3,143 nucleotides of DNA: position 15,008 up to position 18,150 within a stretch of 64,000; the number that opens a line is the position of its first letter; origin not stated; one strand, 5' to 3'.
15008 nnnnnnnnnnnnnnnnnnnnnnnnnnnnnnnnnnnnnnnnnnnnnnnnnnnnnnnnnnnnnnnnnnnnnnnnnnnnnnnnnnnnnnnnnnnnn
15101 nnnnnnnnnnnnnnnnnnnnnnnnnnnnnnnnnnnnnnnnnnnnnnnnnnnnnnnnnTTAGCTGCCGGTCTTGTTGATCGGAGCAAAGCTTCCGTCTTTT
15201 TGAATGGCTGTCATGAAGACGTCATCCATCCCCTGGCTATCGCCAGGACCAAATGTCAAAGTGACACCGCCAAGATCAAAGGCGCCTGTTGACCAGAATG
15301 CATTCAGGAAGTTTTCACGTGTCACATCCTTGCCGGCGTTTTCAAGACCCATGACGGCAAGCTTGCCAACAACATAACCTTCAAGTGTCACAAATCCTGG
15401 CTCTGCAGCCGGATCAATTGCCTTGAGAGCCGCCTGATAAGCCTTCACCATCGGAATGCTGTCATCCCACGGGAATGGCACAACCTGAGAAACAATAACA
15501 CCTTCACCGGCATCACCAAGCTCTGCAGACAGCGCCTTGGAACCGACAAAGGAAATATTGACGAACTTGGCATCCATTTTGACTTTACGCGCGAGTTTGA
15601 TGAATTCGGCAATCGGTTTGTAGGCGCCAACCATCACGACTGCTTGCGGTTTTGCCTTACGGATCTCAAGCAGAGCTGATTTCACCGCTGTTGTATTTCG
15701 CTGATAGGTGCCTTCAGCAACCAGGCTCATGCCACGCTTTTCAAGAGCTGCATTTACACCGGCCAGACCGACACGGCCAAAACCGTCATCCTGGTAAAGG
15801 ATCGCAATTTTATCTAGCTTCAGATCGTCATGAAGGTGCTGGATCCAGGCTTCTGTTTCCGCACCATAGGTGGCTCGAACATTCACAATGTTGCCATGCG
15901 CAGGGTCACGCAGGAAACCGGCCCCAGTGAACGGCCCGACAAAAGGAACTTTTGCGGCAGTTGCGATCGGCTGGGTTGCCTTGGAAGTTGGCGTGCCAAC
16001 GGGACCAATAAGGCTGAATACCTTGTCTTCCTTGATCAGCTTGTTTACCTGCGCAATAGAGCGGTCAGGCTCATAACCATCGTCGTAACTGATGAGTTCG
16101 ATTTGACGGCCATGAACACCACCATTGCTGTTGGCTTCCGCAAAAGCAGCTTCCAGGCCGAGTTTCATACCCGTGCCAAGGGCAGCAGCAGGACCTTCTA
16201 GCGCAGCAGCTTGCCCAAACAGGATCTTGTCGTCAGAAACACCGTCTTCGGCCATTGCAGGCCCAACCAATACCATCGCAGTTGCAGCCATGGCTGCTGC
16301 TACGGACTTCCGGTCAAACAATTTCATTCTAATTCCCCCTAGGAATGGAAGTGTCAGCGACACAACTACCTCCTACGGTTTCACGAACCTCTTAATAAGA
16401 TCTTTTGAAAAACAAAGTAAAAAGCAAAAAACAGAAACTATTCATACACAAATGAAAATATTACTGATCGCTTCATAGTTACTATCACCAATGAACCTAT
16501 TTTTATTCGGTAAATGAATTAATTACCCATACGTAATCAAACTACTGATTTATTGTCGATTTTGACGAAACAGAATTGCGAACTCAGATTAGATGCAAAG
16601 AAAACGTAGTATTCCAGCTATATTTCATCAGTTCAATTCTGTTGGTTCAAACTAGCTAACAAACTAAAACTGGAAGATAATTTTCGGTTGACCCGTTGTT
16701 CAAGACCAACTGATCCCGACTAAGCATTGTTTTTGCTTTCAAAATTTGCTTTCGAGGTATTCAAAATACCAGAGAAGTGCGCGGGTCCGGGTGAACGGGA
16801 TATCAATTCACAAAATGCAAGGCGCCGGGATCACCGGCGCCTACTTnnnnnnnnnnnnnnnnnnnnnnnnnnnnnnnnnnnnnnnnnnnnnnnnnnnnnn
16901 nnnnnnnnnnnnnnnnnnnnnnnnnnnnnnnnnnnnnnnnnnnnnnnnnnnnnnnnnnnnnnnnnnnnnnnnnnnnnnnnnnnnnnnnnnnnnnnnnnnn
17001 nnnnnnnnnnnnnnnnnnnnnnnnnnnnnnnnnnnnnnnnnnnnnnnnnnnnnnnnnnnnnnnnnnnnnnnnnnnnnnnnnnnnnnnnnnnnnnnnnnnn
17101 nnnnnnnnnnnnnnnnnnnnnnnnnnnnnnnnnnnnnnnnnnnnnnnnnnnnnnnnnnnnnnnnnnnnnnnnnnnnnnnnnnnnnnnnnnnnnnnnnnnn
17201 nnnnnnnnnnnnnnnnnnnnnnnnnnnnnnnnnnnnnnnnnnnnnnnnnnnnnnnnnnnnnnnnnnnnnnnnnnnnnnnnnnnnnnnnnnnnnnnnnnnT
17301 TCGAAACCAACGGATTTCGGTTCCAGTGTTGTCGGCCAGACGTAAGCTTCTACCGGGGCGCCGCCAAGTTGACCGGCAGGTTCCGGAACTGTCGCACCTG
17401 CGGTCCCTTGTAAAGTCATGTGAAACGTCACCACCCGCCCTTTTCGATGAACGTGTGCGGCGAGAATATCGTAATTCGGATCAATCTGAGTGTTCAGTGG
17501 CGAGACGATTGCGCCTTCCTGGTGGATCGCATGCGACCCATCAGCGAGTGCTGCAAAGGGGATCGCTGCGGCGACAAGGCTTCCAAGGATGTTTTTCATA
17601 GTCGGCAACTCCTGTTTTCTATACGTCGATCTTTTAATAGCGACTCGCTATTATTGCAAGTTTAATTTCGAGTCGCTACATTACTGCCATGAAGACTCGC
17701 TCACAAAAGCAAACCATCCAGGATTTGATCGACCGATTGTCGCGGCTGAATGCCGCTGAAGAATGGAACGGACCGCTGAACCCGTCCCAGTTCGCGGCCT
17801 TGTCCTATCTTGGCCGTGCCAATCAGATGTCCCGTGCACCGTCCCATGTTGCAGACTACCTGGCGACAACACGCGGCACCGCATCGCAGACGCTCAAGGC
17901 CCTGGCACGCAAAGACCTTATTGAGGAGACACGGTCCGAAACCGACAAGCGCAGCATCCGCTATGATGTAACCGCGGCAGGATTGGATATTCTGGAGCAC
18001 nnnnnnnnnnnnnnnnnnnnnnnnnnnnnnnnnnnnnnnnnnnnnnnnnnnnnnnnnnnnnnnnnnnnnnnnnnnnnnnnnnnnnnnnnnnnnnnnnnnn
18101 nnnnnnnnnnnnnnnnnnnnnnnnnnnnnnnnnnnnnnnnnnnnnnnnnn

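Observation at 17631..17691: Back-to-back promoters sharing one palindromic -35, each with an operator in its spacer; marR probably leaderless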

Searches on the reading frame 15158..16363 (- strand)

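Call 3: search_protein_families(library=pfam, proteins=[window:15158-16363:-], max_evalue=0.01)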
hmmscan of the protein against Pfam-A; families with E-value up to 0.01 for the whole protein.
window:15158-16363:- (401 aa): 3 families
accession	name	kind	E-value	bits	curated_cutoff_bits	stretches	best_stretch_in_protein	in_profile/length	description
PF13458.12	Peripla_BP_6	-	5.2e-61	207.7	31.7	1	50-391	5-342/343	Periplasmic binding protein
PF01094.35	ANF_receptor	-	5.5e-18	65.6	25.4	1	69-291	5-238/353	Receptor family ligand binding region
PF13433.12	Peripla_BP_5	-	1.2e-09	38.3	27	1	55-270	9-220/363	Periplasmic binding protein domain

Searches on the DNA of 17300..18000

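Call 55: search_rna_families(source=window, start=17300, end=18000, threshold=evalue, max_evalue=1)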
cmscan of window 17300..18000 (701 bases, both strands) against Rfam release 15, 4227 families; matches with E-value up to 1: 0.
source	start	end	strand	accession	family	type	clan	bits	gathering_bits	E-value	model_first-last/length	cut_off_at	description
